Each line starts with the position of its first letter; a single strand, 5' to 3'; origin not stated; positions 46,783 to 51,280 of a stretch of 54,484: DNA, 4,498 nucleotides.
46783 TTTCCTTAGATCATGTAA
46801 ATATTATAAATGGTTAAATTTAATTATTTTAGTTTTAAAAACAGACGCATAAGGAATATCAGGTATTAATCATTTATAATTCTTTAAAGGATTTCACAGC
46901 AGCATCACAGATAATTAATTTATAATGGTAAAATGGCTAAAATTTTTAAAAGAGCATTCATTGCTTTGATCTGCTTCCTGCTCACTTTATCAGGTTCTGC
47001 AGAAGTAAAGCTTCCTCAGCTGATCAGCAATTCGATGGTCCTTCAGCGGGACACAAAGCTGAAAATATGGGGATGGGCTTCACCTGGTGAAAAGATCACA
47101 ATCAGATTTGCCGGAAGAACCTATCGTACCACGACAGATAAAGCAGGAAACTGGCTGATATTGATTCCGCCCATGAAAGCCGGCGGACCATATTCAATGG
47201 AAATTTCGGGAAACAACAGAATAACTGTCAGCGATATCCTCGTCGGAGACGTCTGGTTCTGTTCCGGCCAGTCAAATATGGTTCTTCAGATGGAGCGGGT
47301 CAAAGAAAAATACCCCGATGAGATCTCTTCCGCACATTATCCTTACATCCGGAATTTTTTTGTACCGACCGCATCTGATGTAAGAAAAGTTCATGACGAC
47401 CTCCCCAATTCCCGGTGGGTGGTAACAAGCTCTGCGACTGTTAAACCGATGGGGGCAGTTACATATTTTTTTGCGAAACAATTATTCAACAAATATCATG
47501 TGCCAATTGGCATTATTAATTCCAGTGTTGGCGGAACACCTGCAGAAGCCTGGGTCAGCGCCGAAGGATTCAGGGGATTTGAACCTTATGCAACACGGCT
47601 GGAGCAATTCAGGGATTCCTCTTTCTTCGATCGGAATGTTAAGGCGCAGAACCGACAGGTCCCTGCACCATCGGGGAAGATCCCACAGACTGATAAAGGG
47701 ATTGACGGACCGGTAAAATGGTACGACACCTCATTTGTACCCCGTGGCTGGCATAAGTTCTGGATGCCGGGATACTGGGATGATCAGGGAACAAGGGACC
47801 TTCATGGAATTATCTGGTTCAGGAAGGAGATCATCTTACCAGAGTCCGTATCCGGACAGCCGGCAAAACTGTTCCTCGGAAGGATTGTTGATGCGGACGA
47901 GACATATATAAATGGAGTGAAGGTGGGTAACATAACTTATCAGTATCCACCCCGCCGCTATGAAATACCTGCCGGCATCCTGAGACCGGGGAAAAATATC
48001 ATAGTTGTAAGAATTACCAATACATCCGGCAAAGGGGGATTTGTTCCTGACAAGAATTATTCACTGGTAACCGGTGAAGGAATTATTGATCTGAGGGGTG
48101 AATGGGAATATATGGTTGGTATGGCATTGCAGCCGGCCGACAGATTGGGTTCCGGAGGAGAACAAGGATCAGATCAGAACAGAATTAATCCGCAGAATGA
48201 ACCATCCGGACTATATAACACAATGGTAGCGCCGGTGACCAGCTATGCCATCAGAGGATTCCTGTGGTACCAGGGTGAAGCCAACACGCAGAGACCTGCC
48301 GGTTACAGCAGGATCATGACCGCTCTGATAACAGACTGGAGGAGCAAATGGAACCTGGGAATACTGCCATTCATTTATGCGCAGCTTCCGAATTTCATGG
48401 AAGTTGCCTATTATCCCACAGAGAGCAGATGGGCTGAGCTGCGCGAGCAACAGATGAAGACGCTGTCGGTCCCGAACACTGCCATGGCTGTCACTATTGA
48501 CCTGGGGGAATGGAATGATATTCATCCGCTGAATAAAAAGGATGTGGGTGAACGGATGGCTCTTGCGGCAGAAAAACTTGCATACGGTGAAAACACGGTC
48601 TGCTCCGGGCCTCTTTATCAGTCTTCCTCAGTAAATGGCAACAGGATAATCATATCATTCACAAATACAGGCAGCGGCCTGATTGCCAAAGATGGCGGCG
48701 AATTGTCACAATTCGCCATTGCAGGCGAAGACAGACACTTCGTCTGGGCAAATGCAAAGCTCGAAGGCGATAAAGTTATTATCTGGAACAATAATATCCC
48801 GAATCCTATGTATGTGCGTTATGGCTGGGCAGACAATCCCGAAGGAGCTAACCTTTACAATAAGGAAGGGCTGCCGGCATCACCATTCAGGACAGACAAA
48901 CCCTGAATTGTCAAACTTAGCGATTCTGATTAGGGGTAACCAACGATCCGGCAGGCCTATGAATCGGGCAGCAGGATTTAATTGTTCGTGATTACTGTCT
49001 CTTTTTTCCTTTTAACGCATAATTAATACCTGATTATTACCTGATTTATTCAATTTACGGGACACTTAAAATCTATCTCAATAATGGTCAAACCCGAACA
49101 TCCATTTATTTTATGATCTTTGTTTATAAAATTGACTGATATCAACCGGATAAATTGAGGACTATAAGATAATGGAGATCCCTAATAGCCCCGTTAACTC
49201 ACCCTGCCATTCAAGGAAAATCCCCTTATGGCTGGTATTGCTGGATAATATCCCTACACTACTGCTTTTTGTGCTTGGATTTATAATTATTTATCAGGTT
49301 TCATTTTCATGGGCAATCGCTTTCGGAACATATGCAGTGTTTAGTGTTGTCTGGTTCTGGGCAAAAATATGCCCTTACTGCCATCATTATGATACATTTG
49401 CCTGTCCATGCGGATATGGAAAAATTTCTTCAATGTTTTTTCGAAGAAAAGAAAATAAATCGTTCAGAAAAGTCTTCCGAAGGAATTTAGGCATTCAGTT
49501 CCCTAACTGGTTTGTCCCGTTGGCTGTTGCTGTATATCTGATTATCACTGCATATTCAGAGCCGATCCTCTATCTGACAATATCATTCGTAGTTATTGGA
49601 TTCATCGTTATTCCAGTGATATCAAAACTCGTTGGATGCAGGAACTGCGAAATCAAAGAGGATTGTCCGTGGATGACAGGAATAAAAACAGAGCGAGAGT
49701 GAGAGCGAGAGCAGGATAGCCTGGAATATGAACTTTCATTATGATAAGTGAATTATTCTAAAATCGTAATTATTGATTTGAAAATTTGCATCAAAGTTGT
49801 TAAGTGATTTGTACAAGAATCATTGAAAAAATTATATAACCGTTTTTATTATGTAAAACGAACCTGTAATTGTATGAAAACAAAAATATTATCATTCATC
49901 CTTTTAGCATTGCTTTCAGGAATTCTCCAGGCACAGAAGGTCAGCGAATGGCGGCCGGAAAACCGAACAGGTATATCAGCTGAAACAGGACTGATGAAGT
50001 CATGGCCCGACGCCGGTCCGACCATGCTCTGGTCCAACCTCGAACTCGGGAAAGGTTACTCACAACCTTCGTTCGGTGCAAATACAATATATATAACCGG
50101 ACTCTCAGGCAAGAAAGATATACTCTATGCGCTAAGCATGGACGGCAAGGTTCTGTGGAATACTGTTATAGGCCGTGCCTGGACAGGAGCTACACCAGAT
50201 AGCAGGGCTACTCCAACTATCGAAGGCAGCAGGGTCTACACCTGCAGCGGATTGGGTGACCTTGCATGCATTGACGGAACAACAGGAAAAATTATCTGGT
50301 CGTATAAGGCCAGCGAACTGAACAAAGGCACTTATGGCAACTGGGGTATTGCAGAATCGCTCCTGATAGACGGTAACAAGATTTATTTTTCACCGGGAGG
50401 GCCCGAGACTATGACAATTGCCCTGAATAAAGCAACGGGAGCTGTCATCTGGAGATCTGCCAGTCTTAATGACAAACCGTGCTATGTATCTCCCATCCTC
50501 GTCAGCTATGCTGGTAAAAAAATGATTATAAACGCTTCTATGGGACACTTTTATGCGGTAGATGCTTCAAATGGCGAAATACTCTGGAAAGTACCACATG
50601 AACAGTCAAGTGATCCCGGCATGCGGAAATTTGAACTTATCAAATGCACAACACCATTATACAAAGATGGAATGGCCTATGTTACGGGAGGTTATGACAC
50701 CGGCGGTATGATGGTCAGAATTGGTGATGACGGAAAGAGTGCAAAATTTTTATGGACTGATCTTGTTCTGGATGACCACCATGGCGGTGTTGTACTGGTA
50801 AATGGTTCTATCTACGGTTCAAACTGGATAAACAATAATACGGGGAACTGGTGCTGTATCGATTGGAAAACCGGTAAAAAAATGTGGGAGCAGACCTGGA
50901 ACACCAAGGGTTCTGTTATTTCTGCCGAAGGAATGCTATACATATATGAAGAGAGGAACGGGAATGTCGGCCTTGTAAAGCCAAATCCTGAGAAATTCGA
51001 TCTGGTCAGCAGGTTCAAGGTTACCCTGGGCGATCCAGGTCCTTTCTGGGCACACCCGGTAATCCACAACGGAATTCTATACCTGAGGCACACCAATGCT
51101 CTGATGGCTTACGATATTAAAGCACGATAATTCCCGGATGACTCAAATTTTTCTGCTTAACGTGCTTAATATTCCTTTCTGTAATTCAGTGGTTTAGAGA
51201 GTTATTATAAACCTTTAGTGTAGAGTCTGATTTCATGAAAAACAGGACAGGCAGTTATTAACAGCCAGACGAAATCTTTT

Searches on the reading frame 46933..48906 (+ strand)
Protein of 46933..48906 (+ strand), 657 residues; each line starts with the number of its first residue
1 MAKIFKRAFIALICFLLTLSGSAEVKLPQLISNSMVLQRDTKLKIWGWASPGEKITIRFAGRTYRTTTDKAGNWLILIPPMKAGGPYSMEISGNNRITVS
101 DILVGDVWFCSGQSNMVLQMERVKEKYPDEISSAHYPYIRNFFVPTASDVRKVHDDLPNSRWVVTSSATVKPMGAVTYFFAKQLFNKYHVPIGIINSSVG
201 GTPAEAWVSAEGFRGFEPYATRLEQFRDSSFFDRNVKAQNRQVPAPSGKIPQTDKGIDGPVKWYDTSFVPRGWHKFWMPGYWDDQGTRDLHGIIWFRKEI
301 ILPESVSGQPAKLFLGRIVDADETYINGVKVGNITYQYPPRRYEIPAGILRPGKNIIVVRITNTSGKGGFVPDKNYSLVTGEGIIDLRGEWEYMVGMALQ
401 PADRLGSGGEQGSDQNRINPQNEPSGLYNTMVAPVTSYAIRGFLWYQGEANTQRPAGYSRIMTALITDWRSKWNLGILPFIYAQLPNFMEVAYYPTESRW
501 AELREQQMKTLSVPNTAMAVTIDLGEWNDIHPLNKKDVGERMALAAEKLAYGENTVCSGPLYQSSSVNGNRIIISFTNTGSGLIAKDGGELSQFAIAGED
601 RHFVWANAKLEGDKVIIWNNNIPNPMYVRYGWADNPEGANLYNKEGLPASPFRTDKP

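Call 3: search_protein_families(library=pfam, proteins=[window:46933-48906:+], max_evalue=0.01)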
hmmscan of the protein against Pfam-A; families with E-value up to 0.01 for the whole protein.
window:46933-48906:+ (657 aa): 2 families
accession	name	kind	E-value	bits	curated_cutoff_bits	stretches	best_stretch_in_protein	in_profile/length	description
PF03629.24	SASA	-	2.8e-20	73.3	24.8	2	425-544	102-222/226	Carbohydrate esterase, sialic acid-specific acetylesterase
PF02837.24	Glyco_hydro_2_N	-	1.2e-06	29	28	1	273-379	46-150/169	Glycosyl hydrolases family 2, sugar binding domain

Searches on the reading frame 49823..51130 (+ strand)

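Call 51: search_protein_families(library=pfam, proteins=[window:49823-51130:+], max_evalue=0.0001)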
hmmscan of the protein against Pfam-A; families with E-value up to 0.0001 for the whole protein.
window:49823-51130:+ (435 aa): 3 families
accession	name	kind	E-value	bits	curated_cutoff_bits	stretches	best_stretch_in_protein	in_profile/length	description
PF13360.13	PQQ_2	-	2.4e-21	76.9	27.6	1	99-357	3-233/233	Outer membrane protein assembly factor BamB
PF13570.13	Beta-prop_ACSF4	-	1.2e-09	38.5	133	1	100-257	31-171/329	Beta-alanine-activating enzyme, beta-propeller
PF01011.28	PQQ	-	2.2e-08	33.7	26.7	0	123-167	45-89/595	Glucose/ethanol/alcohol dehydrogenase, beta-propeller domain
